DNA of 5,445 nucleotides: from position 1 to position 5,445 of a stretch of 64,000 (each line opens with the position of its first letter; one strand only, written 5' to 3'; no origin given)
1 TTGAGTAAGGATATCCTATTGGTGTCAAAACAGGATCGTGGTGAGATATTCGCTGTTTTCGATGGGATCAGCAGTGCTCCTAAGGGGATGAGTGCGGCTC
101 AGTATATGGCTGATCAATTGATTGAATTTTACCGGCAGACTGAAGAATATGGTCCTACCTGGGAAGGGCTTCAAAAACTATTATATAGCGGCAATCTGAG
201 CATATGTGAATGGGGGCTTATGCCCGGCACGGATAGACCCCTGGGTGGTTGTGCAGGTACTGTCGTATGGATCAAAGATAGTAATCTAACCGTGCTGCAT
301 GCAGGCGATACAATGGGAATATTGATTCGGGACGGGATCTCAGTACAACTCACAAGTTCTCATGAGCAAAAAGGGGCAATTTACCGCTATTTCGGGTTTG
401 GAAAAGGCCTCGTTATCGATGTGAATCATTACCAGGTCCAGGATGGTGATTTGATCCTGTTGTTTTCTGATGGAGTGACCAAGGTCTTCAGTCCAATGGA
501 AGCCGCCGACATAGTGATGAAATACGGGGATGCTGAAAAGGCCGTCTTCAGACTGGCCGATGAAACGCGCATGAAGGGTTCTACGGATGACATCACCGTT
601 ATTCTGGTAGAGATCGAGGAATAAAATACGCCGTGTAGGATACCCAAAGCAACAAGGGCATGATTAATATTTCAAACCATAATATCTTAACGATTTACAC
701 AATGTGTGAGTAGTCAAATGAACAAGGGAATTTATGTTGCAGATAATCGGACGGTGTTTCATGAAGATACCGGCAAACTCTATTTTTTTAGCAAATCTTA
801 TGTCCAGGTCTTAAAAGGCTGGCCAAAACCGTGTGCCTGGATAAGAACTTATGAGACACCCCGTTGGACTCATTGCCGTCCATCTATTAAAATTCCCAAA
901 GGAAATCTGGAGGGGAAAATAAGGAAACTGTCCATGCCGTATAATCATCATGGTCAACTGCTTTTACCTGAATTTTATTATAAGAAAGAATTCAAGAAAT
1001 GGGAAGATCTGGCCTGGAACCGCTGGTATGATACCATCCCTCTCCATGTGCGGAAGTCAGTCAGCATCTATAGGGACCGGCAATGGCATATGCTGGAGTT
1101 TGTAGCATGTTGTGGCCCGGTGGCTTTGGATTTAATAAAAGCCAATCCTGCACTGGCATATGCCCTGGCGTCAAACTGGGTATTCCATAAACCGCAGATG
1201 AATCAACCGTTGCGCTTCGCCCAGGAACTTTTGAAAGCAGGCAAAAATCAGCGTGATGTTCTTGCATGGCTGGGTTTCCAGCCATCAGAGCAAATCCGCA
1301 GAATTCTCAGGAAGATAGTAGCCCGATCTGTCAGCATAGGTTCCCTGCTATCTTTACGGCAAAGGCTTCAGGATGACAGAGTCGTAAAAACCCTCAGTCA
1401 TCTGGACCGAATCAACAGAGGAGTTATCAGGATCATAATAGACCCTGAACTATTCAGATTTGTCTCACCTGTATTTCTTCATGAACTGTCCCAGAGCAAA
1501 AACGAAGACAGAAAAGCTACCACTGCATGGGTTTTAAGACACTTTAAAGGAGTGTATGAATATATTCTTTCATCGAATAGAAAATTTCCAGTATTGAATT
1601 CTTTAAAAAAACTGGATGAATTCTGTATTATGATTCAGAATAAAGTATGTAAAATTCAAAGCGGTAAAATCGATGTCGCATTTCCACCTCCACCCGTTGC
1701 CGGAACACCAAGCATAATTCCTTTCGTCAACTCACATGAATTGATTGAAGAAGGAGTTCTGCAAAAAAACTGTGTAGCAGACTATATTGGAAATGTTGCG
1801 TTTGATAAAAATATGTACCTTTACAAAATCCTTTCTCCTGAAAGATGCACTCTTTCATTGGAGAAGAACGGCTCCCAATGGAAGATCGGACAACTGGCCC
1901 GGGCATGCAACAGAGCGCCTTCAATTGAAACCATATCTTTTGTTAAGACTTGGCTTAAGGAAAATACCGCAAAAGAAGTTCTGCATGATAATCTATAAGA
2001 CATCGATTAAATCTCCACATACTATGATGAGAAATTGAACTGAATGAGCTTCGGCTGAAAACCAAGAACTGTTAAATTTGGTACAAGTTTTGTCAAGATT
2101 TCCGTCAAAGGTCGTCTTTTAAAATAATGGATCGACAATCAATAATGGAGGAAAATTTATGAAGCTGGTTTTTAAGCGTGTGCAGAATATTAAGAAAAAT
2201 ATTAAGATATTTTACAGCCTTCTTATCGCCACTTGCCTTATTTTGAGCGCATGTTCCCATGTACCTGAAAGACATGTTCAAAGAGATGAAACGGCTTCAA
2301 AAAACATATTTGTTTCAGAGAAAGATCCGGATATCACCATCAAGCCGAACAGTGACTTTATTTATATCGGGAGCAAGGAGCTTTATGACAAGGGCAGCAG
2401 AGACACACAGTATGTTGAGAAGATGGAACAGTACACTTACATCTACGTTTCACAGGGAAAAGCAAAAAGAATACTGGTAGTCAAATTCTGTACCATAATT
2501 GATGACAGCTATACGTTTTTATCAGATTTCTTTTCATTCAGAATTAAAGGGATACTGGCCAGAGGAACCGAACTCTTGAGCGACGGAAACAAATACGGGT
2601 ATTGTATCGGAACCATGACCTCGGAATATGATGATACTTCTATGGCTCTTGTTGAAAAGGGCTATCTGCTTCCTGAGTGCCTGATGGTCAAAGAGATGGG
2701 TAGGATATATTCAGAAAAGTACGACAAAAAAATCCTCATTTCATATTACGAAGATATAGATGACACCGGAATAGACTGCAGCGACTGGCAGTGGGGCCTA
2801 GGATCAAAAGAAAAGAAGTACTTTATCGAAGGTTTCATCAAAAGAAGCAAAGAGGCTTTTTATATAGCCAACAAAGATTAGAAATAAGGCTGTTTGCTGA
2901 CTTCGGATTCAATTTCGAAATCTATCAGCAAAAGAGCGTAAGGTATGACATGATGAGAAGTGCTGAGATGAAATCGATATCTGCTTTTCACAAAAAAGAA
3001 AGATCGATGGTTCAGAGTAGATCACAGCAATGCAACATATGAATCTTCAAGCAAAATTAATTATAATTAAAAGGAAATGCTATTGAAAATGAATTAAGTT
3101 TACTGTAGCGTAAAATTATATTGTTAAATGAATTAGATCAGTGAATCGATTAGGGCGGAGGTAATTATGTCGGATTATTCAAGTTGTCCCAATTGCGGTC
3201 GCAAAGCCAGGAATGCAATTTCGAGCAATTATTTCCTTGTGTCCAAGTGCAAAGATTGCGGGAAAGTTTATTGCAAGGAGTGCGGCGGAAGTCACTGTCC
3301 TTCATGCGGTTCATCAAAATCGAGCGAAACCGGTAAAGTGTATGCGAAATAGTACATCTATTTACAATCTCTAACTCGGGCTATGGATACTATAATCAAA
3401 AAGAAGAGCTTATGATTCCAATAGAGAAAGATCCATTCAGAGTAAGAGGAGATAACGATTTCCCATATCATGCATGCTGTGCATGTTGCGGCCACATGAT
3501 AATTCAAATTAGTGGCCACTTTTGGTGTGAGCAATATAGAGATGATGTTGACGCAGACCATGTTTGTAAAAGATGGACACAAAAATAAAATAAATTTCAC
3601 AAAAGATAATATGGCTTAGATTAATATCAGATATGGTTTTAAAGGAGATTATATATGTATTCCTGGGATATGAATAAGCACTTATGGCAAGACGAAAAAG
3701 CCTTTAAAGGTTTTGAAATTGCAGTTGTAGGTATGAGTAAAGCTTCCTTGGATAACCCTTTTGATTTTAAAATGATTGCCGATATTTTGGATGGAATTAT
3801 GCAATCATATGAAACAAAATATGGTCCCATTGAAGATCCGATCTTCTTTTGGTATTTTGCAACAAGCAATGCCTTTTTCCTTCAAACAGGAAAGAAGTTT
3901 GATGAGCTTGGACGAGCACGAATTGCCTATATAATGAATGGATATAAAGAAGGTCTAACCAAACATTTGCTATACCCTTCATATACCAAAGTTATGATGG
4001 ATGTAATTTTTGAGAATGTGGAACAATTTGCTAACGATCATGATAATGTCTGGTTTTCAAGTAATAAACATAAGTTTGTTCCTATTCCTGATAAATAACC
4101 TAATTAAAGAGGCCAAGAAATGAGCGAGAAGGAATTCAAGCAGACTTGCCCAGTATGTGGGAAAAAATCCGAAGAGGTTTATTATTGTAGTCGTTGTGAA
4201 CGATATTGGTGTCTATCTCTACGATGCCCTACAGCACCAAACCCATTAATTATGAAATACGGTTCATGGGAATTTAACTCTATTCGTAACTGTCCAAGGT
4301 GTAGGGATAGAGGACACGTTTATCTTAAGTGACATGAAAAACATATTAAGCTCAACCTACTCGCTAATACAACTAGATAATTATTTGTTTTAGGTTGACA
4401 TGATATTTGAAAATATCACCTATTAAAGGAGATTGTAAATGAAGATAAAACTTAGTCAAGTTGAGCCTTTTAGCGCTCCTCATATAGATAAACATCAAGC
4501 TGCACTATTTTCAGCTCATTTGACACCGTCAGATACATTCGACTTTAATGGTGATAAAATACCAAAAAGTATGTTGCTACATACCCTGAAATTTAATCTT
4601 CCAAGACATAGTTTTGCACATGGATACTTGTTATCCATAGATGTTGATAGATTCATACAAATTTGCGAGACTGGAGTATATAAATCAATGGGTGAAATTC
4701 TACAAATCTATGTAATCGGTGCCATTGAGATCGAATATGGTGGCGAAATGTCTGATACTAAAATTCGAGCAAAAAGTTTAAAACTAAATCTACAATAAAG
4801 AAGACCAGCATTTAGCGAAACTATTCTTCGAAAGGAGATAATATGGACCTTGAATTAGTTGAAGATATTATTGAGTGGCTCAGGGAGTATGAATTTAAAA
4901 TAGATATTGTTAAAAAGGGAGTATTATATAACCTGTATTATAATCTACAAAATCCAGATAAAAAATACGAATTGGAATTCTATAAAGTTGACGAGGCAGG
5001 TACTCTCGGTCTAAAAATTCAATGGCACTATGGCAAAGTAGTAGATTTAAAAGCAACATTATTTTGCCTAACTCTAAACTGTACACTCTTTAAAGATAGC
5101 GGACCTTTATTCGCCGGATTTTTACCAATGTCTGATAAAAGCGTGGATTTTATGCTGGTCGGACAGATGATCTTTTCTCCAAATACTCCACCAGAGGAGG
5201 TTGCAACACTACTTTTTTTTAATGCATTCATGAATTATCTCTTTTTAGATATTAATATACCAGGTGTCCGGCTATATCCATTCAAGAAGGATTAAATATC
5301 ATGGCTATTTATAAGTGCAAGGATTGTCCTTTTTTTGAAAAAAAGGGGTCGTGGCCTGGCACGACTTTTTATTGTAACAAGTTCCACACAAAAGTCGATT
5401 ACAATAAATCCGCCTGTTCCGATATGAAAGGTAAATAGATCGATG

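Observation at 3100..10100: AT-rich islet of minigenes (three zinc-ribbon mini-proteins) feeding into a 1071-aa HerA/FtsK-like ATPase with a Cys-rich tail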

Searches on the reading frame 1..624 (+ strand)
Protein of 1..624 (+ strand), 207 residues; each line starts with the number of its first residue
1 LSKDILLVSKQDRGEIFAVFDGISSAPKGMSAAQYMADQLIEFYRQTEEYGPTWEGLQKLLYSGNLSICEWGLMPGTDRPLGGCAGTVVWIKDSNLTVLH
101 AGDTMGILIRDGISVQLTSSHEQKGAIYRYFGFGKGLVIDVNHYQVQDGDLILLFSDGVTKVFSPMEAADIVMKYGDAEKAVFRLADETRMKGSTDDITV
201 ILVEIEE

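Call 7: search_protein_families(library=pfam, proteins=[window:1-624:+], max_evalue=0.01)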
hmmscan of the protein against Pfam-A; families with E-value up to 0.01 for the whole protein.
window:1-624:+ (207 aa): 3 families
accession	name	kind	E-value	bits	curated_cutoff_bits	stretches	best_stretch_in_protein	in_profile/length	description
PF00481.26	PP2C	-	1.6e-12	48.1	20.3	1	9-122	29-141/255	Protein phosphatase 2C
PF07228.17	SpoIIE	-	2.9e-07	31.1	25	1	91-205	70-191/192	Stage II sporulation protein E (SpoIIE)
PF13672.11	PP2C_2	-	8.1e-07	29.2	24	1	4-167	14-182/209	Protein phosphatase 2C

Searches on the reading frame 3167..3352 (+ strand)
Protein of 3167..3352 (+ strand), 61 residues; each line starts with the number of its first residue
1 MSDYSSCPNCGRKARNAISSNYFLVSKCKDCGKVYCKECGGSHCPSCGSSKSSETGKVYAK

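Call 5: search_protein_families(library=pfam, proteins=[window:3167-3352:+], max_evalue=0.1)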
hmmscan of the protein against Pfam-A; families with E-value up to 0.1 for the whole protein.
window:3167-3352:+ (61 aa): 13 families
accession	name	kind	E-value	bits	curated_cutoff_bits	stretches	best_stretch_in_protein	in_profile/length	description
PF12172.15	zf-ChsH2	-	8.9e-06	25.8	23.2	1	16-35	2-21/37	ChsH2, rubredoxin-like zinc ribbon domain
PF14319.11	Zn_Tnp_IS91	-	0.002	18.5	26.3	1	23-55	36-70/90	Transposase zinc-binding domain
PF06221.18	zf-C2HC5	-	0.0032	17.9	25.8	1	25-50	17-43/54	Putative zinc finger motif, C2HC5-type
PF13453.11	Zn_ribbon_TFIIB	-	0.0035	17.2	22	1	7-32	2-26/41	Transcription factor zinc-finger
PF12760.12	Zn_ribbon_IS1595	-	0.022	15.2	25.4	1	7-33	21-45/46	Transposase zinc-ribbon domain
PF00643.29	zf-B_box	-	0.024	15.2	24.1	0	4-43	3-34/42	B-box zinc finger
PF01485.27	IBR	-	0.024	15.1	24.3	0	3-42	17-58/65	IBR domain, a half RING-finger domain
PF01873.23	eIF-5_eIF-2B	-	0.025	14.9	27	1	2-33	85-116/117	Domain found in IF2B/IF5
PF24460.1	DUF7575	-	0.044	13.6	28.5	1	5-13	4-12/28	Domain of unknown function (DUF7575)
PF01363.27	FYVE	-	0.047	14.2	27.8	0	3-52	7-51/67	FYVE zinc finger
PF13248.11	Zn_ribbon_3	-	0.049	13.6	27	0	6-12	4-10/26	zinc-ribbon domain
PF08209.17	Sgf11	-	0.055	13.5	26.4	1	2-13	2-13/33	Sgf11 (transcriptional regulation protein)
PF14354.12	Lar_restr_allev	-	0.063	14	28.6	0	5-33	4-33/58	Restriction alleviation protein Lar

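Call 75: search_protein_families(library=phrogs, proteins=[window:3167-3352:+], max_evalue=0.01)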
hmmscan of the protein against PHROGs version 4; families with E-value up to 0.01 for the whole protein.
window:3167-3352:+ (61 aa): 0 families

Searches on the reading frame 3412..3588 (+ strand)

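Call 5: search_protein_families(library=pfam, proteins=[window:3412-3588:+], max_evalue=0.1)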
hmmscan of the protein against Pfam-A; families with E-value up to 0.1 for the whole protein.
window:3412-3588:+ (58 aa): 0 families

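Call 75: search_protein_families(library=phrogs, proteins=[window:3412-3588:+], max_evalue=0.01)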
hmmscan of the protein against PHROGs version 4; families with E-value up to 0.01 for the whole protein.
window:3412-3588:+ (58 aa): 1 family
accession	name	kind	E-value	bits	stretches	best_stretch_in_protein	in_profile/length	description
phrog_14974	-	unknown function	0.00039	21.2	1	4-26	12-34/52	-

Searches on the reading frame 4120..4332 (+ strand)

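Call 5: search_protein_families(library=pfam, proteins=[window:4120-4332:+], max_evalue=0.1)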
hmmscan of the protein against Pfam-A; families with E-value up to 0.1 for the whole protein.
window:4120-4332:+ (70 aa): 5 families
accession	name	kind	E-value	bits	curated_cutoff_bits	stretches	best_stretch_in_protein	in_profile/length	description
PF01753.24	zf-MYND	-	0.01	16.3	22.7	1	10-30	1-21/39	MYND finger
PF00684.25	DnaJ_CXXCXGXG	-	0.012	16.2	32.7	0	6-27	40-62/65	DnaJ central domain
PF07282.18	Cas12f1-like_TNB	-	0.038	14.6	26.3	0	7-27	28-47/60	Cas12f1-like, TNB domain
PF07191.17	Zn_ribbon_6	-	0.042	14.3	25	0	9-43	2-39/67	Double zinc ribbon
PF03107.22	C1_2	-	0.065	14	26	0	6-27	16-40/48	C1 domain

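Call 75: search_protein_families(library=phrogs, proteins=[window:4120-4332:+], max_evalue=0.01)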
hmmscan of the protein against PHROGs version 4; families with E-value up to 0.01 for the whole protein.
window:4120-4332:+ (70 aa): 0 families

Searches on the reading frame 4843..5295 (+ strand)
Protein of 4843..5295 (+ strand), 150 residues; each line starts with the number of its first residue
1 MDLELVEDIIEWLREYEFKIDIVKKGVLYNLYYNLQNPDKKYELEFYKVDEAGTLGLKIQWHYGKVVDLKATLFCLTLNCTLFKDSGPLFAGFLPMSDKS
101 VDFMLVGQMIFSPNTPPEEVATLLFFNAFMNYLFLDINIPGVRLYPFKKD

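Call 5: search_protein_families(library=pfam, proteins=[window:4843-5295:+], max_evalue=0.1)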
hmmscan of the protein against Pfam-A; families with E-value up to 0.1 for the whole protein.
window:4843-5295:+ (150 aa): 0 families

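Call 6: search_protein_families(library=padloc, proteins=[window:4843-5295:+], max_evalue=0.01)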
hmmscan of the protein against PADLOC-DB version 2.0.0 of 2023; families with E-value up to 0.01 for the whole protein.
window:4843-5295:+ (150 aa): 0 families

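Call 75: search_protein_families(library=phrogs, proteins=[window:4843-5295:+], max_evalue=0.01)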
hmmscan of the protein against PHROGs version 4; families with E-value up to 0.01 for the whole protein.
window:4843-5295:+ (150 aa): 0 families
